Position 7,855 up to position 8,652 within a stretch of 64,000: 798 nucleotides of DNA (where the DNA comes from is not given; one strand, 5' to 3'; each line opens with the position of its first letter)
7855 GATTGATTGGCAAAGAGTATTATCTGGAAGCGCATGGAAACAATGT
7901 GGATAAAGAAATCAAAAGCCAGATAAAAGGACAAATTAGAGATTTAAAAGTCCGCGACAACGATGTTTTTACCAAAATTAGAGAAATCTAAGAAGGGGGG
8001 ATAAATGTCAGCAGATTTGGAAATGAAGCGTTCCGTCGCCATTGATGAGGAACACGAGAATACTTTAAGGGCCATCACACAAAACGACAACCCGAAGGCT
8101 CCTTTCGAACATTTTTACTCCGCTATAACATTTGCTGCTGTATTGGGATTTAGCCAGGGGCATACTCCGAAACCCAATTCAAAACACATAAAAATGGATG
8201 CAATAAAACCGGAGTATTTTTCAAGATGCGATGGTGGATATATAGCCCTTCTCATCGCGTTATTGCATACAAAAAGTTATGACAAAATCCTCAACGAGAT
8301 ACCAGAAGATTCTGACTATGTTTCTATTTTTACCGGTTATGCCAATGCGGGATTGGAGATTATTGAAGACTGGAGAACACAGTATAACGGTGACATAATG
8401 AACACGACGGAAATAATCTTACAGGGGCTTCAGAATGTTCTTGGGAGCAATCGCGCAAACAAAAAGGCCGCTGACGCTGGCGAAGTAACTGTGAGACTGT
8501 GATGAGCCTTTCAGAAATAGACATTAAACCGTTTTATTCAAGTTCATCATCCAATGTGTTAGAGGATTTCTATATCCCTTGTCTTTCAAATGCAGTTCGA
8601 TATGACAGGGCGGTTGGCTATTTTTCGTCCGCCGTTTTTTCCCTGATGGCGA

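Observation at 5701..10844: Translationally coupled four-gene module (small ORF, SMC-like ATPase, small ORF, PLD-nuclease/SF2-helicase) directly upstream of and co-oriented with dndBCDEA: candidate phosphorothioate-dependent restriction partner unlike DndFGH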

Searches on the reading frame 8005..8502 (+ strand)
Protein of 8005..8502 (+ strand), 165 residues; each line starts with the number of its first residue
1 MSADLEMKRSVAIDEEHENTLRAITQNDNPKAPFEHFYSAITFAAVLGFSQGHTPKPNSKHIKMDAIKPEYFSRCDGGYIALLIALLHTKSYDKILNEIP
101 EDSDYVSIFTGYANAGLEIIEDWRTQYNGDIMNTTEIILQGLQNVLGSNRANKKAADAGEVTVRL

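Call 3: search_protein_families(library=padloc, proteins=[window:8005-8502:+], max_evalue=0.01)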
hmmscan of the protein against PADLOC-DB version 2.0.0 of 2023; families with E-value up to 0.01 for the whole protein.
window:8005-8502:+ (165 aa): 1 family
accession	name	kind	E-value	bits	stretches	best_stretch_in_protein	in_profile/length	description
PDLC02758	PbeD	-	0.001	16.9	1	22-131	15-120/152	PbeD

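Call 4: search_protein_families(library=pfam, proteins=[window:8005-8502:+], max_evalue=0.01)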
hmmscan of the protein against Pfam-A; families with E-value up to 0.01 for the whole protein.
window:8005-8502:+ (165 aa): 0 families

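Call 5: search_protein_families(library=ncbifam, proteins=[window:8005-8502:+], max_evalue=0.01)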
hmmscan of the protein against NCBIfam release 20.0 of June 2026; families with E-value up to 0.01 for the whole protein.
window:8005-8502:+ (165 aa): 1 family
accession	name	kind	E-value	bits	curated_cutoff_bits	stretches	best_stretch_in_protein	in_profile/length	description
TIGR04062.1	dnd_assoc_4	equivalog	1.1e-12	48.3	74.25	1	11-127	3-119/151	DNA phosphorothioation-associated protein 4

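Call 48: find_homologous_proteins(query=window:8005-8502:+, max_evalue=0.001)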
Query window:8005-8502:+ (165 aa): 3 proteins with E <= 0.001 among 47 candidates.
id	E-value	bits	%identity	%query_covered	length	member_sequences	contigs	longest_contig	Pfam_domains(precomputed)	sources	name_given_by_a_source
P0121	1.1e-104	365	100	100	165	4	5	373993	PF27807.1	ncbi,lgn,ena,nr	ncbi:MAG: hypothetical protein J5787_09345 [Alphaproteobacteria bacterium]|nr:hypothetical protein [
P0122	1.5e-93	329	89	100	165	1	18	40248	PF27807.1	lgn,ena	-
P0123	5.0e-64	233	68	99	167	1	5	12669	PF27807.1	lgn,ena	-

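Call 50: find_homologous_proteins(query=A5, max_evalue=0.00001)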
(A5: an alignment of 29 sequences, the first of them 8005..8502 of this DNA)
Query A5 (29 sequences) (165 aa, profile of the alignment): 87 proteins with E <= 0.00001 among 1575 candidates.
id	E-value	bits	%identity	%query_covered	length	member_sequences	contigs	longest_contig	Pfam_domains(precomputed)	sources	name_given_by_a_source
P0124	4.1e-42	162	27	64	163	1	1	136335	PF27807.1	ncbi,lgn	-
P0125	9.7e-38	147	26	68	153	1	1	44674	PF27807.1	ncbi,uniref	ncbi:DNA phosphorothioation-associated protein 4 [Anaerobacillus sp. MEB173]|uniref:DNA phosphorothi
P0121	3.1e-36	143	100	100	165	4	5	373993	PF27807.1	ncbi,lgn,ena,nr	ncbi:MAG: hypothetical protein J5787_09345 [Alphaproteobacteria bacterium]|nr:hypothetical protein [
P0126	4.3e-36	142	26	68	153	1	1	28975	PF27807.1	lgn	-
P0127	1.2e-35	141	42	13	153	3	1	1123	PF27807.1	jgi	jgi:dnd system-associated protein 4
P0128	4.4e-35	139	42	13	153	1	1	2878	PF27807.1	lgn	-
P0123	8.9e-35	138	68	99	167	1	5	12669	PF27807.1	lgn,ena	-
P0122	2.0e-34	137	89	100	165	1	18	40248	PF27807.1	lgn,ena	-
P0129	4.8e-34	135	-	-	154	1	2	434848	PF27807.1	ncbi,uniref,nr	ncbi:DNA phosphorothioation-associated protein 4 [Allobacillus sp. GCM10007491]|uniref:DNA phosphoro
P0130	9.3e-34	134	47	9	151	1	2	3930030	PF27807.1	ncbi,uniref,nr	ncbi:DNA phosphorothioation-associated protein 4 [Alkalihalophilus pseudofirmus]|uniref:DNA phosphor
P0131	1.2e-33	134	24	68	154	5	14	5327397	PF27807.1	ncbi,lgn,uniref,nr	ncbi:DNA phosphorothioation-associated protein 4 [Bacillus cereus]|uniref:DNA phosphorothioation-ass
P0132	1.7e-33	134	29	70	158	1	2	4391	PF27807.1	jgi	jgi:dnd system-associated protein 4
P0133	1.9e-33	133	25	68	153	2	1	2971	PF27807.1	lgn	-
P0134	5.8e-33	132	24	68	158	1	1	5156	PF27807.1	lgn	-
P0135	2.0e-32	130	27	53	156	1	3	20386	PF27807.1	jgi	jgi:dnd system-associated protein 4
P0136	5.2e-32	129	25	68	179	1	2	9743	PF27807.1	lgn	-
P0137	8.2e-32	128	22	70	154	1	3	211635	PF27807.1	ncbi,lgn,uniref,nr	ncbi:DNA phosphorothioation-associated protein 4 [Bacillus anthracis]|uniref:DNA phosphorothioation-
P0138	9.7e-32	128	25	68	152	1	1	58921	PF27807.1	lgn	-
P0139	1.2e-31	128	22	70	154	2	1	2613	PF27807.1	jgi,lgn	jgi:dnd system-associated protein 4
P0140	1.2e-31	128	22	70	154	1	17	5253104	PF27807.1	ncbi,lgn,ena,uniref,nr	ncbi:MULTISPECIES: DNA phosphorothioation-associated protein 4 [Bacillus]|uniref:DNA phosphorothioat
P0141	1.4e-31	127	23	70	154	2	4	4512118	PF27807.1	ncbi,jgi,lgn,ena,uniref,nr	ncbi:DNA phosphorothioation-associated protein 4 [Bacillus cereus]|uniref:DNA phosphorothioation-ass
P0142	1.5e-31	127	28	69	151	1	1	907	PF27807.1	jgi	jgi:dnd system-associated protein 4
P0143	1.5e-31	127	22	70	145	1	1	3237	PF27807.1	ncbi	ncbi:DNA phosphorothioation-associated protein 4, partial [Bacillus sp. Gnz1/3]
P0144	1.7e-31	127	-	-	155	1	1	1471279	PF27807.1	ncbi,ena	-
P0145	1.8e-31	127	21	70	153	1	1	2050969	PF27807.1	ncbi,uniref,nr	ncbi:DNA phosphorothioation-associated protein 4 [Tuberibacillus sp. Marseille-P3662]|uniref:DNA pho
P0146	1.9e-31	127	-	-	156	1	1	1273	PF27807.1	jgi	jgi:dnd system-associated protein 4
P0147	2.1e-31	127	47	9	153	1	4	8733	PF27807.1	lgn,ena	-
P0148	2.2e-31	127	-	-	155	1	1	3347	PF27807.1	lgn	-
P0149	2.5e-31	127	39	22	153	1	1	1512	PF27807.1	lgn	-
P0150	3.0e-31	126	39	22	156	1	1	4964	PF27807.1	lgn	-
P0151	3.1e-31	126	22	70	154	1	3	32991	PF27807.1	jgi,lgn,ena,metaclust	metaclust:\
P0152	3.2e-31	126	-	-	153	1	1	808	PF27807.1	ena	-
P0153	3.4e-31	126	27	70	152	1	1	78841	PF27807.1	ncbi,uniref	ncbi:DNA phosphorothioation-associated protein 4 [Gottfriedia acidiceleris]|uniref:DNA phosphorothio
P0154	4.3e-31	126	24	30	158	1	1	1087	PF27807.1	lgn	-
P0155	4.5e-31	126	-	-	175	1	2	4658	PF27807.1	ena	-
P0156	7.4e-31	125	47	9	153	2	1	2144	PF27807.1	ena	-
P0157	8.3e-31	125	22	70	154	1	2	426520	PF27807.1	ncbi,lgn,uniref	ncbi:DNA phosphorothioation-associated protein 4 [Bacillus paramobilis]|uniref:DNA phosphorothioatio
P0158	1.0e-30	125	22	70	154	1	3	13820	PF27807.1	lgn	-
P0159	1.0e-30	125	25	70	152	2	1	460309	PF27807.1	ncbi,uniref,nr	ncbi:DNA phosphorothioation-associated protein 4 [Oceanobacillus piezotolerans]|uniref:DNA phosphoro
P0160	1.1e-30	124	34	22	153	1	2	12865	PF27807.1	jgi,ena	-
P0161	1.2e-30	124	-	-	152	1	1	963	PF27807.1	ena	-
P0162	1.4e-30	124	39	22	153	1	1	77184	PF27807.1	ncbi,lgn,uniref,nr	ncbi:DNA phosphorothioation-associated protein 4 [Paenisporosarcina quisquiliarum]|uniref:DNA phosph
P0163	1.6e-30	124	39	22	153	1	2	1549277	PF27807.1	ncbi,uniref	ncbi:DNA phosphorothioation-associated protein 4 [Paenisporosarcina sp. NPDC076898]|uniref:DNA phosp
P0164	1.6e-30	124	-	-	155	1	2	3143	PF27807.1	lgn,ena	-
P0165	1.7e-30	124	28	65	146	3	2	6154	PF27807.1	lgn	-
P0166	1.8e-30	124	23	70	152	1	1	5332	PF27807.1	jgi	jgi:dnd system-associated protein 4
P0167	1.8e-30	124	31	24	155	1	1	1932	PF27807.1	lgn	-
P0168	2.0e-30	124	-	-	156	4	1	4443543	PF27807.1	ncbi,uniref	ncbi:DNA phosphorothioation-associated protein 4 [Bacillus salacetis]|uniref:DNA phosphorothioation-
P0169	2.1e-30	124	24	68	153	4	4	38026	PF27807.1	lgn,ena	-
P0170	2.4e-30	123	47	9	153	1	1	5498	PF27807.1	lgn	-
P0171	2.7e-30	123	37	22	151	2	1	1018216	PF27807.1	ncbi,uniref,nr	ncbi:DNA phosphorothioation-associated protein 4 [Saccharibacillus sp. CPCC 101409]|uniref:DNA phosp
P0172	2.8e-30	123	-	-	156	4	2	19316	PF27807.1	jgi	jgi:dnd system-associated protein 4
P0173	3.3e-30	123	-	-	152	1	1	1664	PF27807.1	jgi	jgi:dnd system-associated protein 4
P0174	3.8e-30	123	-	-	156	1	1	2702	PF27807.1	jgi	jgi:dnd system-associated protein 4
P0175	4.4e-30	123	-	-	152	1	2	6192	PF27807.1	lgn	-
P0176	4.5e-30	123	22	89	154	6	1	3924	PF27807.1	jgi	jgi:dnd system-associated protein 4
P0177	5.8e-30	122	26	70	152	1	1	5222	PF27807.1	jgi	jgi:dnd system-associated protein 4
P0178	1.3e-29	121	25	68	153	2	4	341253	PF27807.1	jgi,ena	-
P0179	1.4e-29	121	-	-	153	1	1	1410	PF27807.1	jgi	jgi:dnd system-associated protein 4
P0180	1.5e-29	121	47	9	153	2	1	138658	PF27807.1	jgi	jgi:dnd system-associated protein 4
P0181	1.6e-29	121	42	22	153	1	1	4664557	PF27807.1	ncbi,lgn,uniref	ncbi:DNA phosphorothioation-associated protein 4 [Peribacillus sp. B-H-3]|uniref:DNA phosphorothioat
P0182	1.8e-29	121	-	-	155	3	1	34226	PF27807.1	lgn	-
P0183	2.1e-29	120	38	13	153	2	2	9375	PF27807.1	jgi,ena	-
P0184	2.5e-29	120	47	9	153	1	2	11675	PF27807.1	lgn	-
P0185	3.1e-29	120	42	23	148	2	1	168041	PF27807.1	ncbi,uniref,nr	ncbi:DNA phosphorothioation-associated protein 4 [Salipaludibacillus daqingensis]|uniref:DNA phospho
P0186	3.3e-29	120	33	24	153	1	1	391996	PF27807.1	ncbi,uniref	ncbi:DNA phosphorothioation-associated protein 4 [Metabacillus indicus]|uniref:DNA phosphorothioatio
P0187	4.5e-29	119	-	-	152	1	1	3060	PF27807.1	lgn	-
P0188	4.6e-29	119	-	-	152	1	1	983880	PF27807.1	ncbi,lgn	ncbi:DNA phosphorothioation-associated protein 4 [Neobacillus sp. M.A.Huq-85]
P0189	5.6e-29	119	54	8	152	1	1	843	PF27807.1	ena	-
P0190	8.8e-29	118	50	13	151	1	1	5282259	PF27807.1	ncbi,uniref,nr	ncbi:DNA phosphorothioation-associated protein 4 [Bacillus sp. EB01]|uniref:DNA phosphorothioation-a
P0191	1.2e-28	118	53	9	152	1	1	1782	PF27807.1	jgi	jgi:dnd system-associated protein 4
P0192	1.2e-28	118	33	24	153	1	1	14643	PF27807.1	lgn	-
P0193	3.7e-28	116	-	-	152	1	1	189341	PF27807.1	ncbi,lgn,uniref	ncbi:DNA phosphorothioation-associated protein 4 [Neobacillus rhizosphaerae]|uniref:DNA phosphorothi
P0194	3.8e-28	116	-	-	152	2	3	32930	PF27807.1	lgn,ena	-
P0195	3.9e-28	116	-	-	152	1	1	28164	PF27807.1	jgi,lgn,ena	-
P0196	4.2e-28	116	40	9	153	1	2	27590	PF27807.1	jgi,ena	-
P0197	5.7e-28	116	-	-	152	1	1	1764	PF27807.1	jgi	jgi:dnd system-associated protein 4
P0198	5.9e-28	116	-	-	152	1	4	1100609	PF27807.1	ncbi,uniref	ncbi:DNA phosphorothioation-associated protein 4 [Peribacillus sp. NPDC097206]|uniref:DNA phosphorot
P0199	6.4e-28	116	-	-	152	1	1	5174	PF27807.1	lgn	-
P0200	6.5e-28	116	53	9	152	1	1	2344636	PF27807.1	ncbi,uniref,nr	ncbi:DNA phosphorothioation-associated protein 4 [Bacillus sp. Marseille-P3661]|uniref:DNA phosphoro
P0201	6.5e-28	116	60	9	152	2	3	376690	PF27807.1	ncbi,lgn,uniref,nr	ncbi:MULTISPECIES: DNA phosphorothioation-associated protein 4 [Cytobacillus]|uniref:DNA phosphoroth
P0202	6.9e-28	115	-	-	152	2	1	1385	PF27807.1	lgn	-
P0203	7.9e-28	115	-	-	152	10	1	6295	PF27807.1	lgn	-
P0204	2.9e-27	113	53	9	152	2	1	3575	PF27807.1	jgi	jgi:dnd system-associated protein 4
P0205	5.4e-27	113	-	-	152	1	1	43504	PF27807.1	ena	-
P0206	8.5e-24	102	17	70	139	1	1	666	PF27807.1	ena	-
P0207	3.5e-22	97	-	-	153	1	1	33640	PF27807.1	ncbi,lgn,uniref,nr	ncbi:DNA phosphorothioation-associated protein 4 [Salimicrobium flavidum]|uniref:Dnd system-associat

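Call 57: predict_structure(alignment_id=A6)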
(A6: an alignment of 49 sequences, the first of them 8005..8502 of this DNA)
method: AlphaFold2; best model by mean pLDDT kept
length: 165 residues; sequences in the alignment: 49
mean_pLDDT: 68.3   pTM: 0.69
mean pLDDT of the five models: 68.3, 65.5, 65.0, 64.6, 62.1
residues with pLDDT >= 90: 0; 70-90: 88; 50-70: 46; < 50: 31
segments of 3 or more residues with pLDDT < 50: 1-12, 98-102, 152-165
pLDDT, mean of each block of 10 residues (from residue 1): 42 63 76 80 87 71 63 68 82 56 70 87 75 76 68 46 34
secondary structure, 60 per line:
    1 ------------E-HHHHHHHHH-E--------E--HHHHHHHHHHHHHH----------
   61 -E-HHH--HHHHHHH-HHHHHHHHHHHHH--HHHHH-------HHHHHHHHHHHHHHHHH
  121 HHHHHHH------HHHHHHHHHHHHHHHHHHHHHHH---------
elements in order: H15-23 H37-50 H69-75 H77-89 H92-96 H104-127 H134-156
